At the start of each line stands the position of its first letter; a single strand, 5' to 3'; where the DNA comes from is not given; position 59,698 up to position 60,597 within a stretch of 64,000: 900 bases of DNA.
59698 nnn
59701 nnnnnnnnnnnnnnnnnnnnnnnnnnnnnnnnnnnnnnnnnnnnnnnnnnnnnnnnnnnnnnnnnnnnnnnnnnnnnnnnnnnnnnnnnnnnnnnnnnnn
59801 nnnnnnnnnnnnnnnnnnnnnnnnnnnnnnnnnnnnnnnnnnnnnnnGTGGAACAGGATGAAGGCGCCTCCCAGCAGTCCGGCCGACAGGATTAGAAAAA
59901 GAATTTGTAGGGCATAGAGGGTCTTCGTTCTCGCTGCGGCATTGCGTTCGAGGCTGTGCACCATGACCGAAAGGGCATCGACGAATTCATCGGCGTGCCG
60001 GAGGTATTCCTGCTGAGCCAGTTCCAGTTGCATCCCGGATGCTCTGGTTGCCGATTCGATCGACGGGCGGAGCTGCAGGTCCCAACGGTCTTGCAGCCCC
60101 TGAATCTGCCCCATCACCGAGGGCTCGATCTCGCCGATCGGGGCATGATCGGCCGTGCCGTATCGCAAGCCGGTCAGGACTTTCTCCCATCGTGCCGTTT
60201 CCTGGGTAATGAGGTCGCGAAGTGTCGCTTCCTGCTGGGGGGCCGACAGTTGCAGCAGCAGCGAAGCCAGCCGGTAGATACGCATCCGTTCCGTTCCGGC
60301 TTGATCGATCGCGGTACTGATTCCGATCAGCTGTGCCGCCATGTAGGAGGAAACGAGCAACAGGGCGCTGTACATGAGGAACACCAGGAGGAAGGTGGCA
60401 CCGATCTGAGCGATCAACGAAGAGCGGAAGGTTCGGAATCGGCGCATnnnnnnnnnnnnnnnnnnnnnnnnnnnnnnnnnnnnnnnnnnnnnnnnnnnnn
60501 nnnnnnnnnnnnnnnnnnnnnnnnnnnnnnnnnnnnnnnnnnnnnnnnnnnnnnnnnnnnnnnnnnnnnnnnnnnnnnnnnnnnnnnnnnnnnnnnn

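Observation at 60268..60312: NarX/NarQ-type P-box in the kinase next to nxrAB, coupled to an NtrC-type instead of a NarL-type regulator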

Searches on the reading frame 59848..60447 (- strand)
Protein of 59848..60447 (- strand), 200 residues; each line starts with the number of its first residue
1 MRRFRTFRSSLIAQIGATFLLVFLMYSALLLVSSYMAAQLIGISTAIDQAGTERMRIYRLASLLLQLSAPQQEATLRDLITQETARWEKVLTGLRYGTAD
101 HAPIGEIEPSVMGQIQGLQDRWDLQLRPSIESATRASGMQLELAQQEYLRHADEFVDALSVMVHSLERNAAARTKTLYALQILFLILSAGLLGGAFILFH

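Call 5: search_solved_structures(query=window:59848-60447:-, max_evalue=10, show_alignments=5)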
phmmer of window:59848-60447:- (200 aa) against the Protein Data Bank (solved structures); distinct sequences matched with E-value up to 10: 4.
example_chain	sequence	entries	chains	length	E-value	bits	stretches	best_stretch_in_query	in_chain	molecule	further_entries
3ezh_A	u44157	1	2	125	0.019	17.9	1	44-178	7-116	Nitrate/nitrite sensor protein narX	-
3ezi_A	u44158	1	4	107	0.067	16.1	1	109-145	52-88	Nitrate/nitrite sensor protein narX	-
2h6e_A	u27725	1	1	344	0.42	13.5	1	39-100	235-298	D-arabinose 1-dehydrogenase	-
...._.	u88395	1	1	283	0.58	13.1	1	112-178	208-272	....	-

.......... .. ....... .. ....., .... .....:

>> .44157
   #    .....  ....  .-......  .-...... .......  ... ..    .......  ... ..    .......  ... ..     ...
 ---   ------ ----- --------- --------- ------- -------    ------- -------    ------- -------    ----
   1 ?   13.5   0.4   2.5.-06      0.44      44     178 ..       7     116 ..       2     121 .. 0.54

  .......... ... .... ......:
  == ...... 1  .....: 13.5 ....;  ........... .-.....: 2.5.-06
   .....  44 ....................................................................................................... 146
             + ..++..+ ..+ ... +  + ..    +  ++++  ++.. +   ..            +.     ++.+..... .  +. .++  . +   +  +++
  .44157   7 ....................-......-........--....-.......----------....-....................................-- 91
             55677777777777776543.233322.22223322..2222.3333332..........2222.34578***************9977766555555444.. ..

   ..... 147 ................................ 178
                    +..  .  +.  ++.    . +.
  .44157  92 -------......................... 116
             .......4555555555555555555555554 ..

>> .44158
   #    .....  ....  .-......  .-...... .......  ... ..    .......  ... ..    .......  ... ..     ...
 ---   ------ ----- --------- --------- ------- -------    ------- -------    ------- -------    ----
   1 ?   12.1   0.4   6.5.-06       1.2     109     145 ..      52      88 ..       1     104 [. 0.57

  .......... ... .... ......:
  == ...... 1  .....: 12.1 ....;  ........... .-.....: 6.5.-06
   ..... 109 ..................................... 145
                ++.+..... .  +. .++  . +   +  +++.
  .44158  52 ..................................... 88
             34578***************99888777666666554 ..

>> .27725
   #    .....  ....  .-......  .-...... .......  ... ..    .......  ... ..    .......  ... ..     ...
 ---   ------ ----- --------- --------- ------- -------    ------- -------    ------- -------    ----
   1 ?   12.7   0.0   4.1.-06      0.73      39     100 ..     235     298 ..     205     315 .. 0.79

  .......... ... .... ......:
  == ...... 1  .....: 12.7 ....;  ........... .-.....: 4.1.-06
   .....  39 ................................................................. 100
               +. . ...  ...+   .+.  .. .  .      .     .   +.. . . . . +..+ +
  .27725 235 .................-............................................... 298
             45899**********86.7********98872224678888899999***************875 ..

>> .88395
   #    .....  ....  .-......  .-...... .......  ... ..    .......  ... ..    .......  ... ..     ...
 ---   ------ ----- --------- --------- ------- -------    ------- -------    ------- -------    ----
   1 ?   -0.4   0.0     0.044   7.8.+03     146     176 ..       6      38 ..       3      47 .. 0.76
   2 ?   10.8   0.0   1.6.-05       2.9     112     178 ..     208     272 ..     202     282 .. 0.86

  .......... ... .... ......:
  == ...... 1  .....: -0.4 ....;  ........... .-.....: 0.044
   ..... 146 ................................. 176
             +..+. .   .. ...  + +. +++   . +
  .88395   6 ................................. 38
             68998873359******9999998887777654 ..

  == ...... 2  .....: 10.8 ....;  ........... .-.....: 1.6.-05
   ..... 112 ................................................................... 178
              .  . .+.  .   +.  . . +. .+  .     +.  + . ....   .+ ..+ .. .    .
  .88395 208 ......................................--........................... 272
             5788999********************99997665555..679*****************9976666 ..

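Call 30: search_solved_structures(query=A2, max_evalue=1, show_alignments=4)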
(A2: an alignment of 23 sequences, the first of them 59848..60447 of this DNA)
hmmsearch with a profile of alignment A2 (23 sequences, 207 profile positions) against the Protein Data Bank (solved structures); distinct sequences matched with E-value up to 1: 10.
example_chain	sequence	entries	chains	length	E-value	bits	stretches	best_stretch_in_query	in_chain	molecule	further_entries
3ezh_A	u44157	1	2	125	5.1e-07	32.4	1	50-184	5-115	Nitrate/nitrite sensor protein narX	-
3ezi_A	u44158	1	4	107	8.1e-06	28.5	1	120-176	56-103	Nitrate/nitrite sensor protein narX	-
6gcv_A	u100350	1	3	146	3.1e-05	26.6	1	54-178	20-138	Chemotaxis transducer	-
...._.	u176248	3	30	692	0.031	16.8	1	97-163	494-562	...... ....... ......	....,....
8qhc_A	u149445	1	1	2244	0.084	15.4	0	79-127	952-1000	Protein SidH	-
8qfs_A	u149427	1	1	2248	0.085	15.4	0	79-127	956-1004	Protein SidH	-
5cws_C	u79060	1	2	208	0.18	14.3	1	54-146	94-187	Nucleoporin NSP1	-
6hke_A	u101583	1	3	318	0.53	12.8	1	51-100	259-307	Possible TctC subunit of the Tripartite Tricarboxylate Transport(TTT) Family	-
5j10_A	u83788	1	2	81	0.61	12.6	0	152-184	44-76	peptide design 2L4HC2_24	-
7tbi_M1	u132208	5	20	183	0.65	12.5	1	54-126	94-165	Nsp1 | NUP62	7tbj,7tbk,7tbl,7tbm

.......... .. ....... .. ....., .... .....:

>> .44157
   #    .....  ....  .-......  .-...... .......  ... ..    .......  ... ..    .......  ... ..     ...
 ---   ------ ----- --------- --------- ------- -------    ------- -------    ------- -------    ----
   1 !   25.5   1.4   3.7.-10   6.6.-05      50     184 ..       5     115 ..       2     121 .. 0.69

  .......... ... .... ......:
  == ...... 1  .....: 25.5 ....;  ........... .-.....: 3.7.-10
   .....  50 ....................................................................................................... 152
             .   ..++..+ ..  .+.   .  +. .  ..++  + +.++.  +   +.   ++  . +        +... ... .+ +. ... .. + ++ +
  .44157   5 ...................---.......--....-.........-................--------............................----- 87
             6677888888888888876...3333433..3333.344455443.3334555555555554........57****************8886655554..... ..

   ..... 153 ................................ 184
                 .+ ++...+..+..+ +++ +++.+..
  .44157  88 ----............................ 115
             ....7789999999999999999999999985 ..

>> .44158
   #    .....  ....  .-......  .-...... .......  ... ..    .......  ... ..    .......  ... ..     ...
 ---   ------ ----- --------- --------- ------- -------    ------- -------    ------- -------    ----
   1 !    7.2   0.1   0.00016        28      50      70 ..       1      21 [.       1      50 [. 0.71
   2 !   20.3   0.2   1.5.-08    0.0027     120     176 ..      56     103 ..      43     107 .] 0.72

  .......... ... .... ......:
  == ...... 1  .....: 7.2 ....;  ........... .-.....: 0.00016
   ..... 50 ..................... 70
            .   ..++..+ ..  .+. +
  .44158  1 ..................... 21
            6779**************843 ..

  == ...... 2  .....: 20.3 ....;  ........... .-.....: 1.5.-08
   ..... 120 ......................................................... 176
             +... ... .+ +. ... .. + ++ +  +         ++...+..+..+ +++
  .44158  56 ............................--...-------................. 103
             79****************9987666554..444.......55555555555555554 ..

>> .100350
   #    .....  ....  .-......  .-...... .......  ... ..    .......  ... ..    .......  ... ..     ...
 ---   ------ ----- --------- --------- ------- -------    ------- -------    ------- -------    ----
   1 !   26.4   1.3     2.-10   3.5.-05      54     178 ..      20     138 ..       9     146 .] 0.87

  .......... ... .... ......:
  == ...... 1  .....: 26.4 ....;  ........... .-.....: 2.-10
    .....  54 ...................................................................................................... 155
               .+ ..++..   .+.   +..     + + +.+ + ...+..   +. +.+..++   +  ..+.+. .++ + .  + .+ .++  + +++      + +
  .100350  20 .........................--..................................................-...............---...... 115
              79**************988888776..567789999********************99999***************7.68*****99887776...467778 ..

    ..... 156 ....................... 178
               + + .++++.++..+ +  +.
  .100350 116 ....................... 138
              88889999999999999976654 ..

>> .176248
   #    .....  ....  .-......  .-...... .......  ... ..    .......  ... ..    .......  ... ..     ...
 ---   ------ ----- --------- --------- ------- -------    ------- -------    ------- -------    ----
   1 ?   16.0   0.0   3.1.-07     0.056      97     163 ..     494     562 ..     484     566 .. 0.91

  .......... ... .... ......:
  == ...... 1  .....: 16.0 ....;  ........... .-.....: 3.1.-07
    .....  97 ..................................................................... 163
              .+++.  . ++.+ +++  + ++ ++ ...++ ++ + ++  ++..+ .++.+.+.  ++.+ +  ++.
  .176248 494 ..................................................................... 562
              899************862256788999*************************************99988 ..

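Call 36: predict_structure(alignment_id=A2)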
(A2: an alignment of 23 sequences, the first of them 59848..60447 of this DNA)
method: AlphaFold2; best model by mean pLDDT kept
length: 200 residues; sequences in the alignment: 23
mean_pLDDT: 91.7   pTM: 0.78
mean pLDDT of the five models: 91.7, 90.5, 90.0, 89.5, 88.6
residues with pLDDT >= 90: 159; 70-90: 32; 50-70: 9; < 50: 0
segments of 3 or more residues with pLDDT < 50: none
pLDDT, mean of each block of 10 residues (from residue 1): 62 87 91 92 92 94 93 93 96 94 91 96 98 96 97 96 95 93 92 87
secondary structure, 60 per line:
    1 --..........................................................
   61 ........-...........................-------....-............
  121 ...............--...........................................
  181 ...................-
elements in order: H3-68 H70-96 H104-107 H109-135 H138-199

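Call 40: fold_search(model_id=the predicted structure, library=pdb)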
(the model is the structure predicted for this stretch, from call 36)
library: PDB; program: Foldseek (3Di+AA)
matches with E <= 10: 877; with E <= 0.001: 0
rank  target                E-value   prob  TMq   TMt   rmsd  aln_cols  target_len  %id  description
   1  6xyn                  1.1e-02  1.00  0.60  0.73   4.4       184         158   18  Crystal structure of a proteolytic fragment of NarQ comprising sensor and TM domains (released 2020-03-04)
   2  6yue                  1.2e-02  1.00  0.66  0.59   3.6       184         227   19  Fragment of nitrate/nitrite sensor histidine kinase NarQ (R50S variant) (released 2020-05-06)
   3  6gcv_B                1.9e-02  1.00  0.50  0.77   2.6       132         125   21  Ligand binding domain (LBD) of the p. aeruginosa nitrate receptor McpN (released 2018-09-19)
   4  6gcv_C                2.0e-02  1.00  0.50  0.78   2.6       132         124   21  Ligand binding domain (LBD) of the p. aeruginosa nitrate receptor McpN (released 2018-09-19)
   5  5iji                  2.0e-02  1.00  0.66  0.59   3.6       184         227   20  Fragment of nitrate/nitrite sensor histidine kinase NarQ (WT) in symmetric holo state (released 2017-05-31)
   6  6gcv_A                2.3e-02  1.00  0.50  0.77   2.6       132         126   21  Ligand binding domain (LBD) of the p. aeruginosa nitrate receptor McpN (released 2018-09-19)
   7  5jef_A                2.3e-02  1.00  0.59  0.55   4.4       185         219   19  Fragment of nitrate/nitrite sensor histidine kinase NarQ (WT) in asymmetric holo state (released 2017-05-31)
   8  5jgp                  2.5e-02  1.00  0.65  0.58   4.1       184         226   20  Crystal structure of the nitrate/nitrite sensor NarQ fragment bound with iodide ions (released 2017-05-31)
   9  8tn1_A                4.6e-02  1.00  0.46  0.58   5.2       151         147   10  De novo designed protein binds poly ADP ribose polymerase inhibitors (PARPi) - apo (released 2024-04-24)
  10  5w93_A                5.1e-02  1.00  0.44  0.60   4.6       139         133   11  p130Cas complex with paxillin LD1 (released 2017-09-06)
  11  5jeq                  5.3e-02  1.00  0.57  0.51   4.8       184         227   18  Fragment of nitrate/nitrite sensor histidine kinase NarQ (R50K) in symmetric apo state (released 2017-05-31)
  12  8bsb_B                6.2e-02  1.00  0.57  0.70   3.6       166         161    8  Vc1313-LBD bound to D-lysine (released 2023-06-07)
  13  2kvp_MODEL_1_A        6.2e-02  0.99  0.34  0.40   9.1       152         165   13  Solution Structure of the R10 Domain of Talin (released 2010-05-05)
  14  3t6g_B                6.5e-02  1.00  0.45  0.61   4.7       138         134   11  Structure of the complex between NSP3 (SHEP1) and p130Cas (released 2011-11-23)
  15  8bsa_B                7.2e-02  1.00  0.58  0.72   3.2       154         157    7  Vc1313-LBD bound to D-arginine (released 2023-06-07)
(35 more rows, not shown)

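Call 54: search_protein_representatives(alignment_id=A2)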
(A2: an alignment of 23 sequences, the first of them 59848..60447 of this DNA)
Query: 23 sequences, 207 profile positions. Proteins with E-value up to 0.001 (for the whole library): 1120; up to 1e-10: 226; up to 1e-30: 10. The best 150 are listed.
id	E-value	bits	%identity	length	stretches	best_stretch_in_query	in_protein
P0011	5.9e-80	283.8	-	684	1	2-207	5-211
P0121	1.7e-77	275.8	-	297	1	7-207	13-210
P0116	4.7e-60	218.8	-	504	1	11-207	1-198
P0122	1.4e-50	187.8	-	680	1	9-204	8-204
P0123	1.9e-50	187.4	-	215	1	13-174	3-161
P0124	2.4e-43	164.2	-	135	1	1-136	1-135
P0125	3.2e-42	160.5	-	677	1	7-207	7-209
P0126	4.0e-42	160.2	-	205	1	63-207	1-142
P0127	9.9e-35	136.1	-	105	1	7-110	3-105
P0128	2.2e-31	125.1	-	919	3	13-176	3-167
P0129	1.8e-30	122.2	-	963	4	16-143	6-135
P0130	1.8e-28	115.6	-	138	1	1-103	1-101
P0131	2.3e-27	112.0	-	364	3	55-170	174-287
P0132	1.6e-26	109.2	-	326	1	35-125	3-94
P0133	1.3e-25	106.2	-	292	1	20-205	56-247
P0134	1.9e-25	105.8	-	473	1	16-206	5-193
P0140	2.3e-23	98.9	-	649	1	43-205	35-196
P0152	8.6e-21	90.5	-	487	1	16-205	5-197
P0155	2.5e-20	89.0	-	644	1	23-205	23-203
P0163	6.9e-20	87.6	-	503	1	15-205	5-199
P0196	7.4e-17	77.7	-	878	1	26-206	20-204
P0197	7.5e-17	77.7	-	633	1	13-205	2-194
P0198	7.7e-17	77.6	-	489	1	18-207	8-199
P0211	3.3e-16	75.6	-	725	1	56-207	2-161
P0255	2.2e-13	66.3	-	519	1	18-206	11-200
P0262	5.0e-13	65.2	-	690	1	29-205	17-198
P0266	7.9e-13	64.5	-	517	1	39-203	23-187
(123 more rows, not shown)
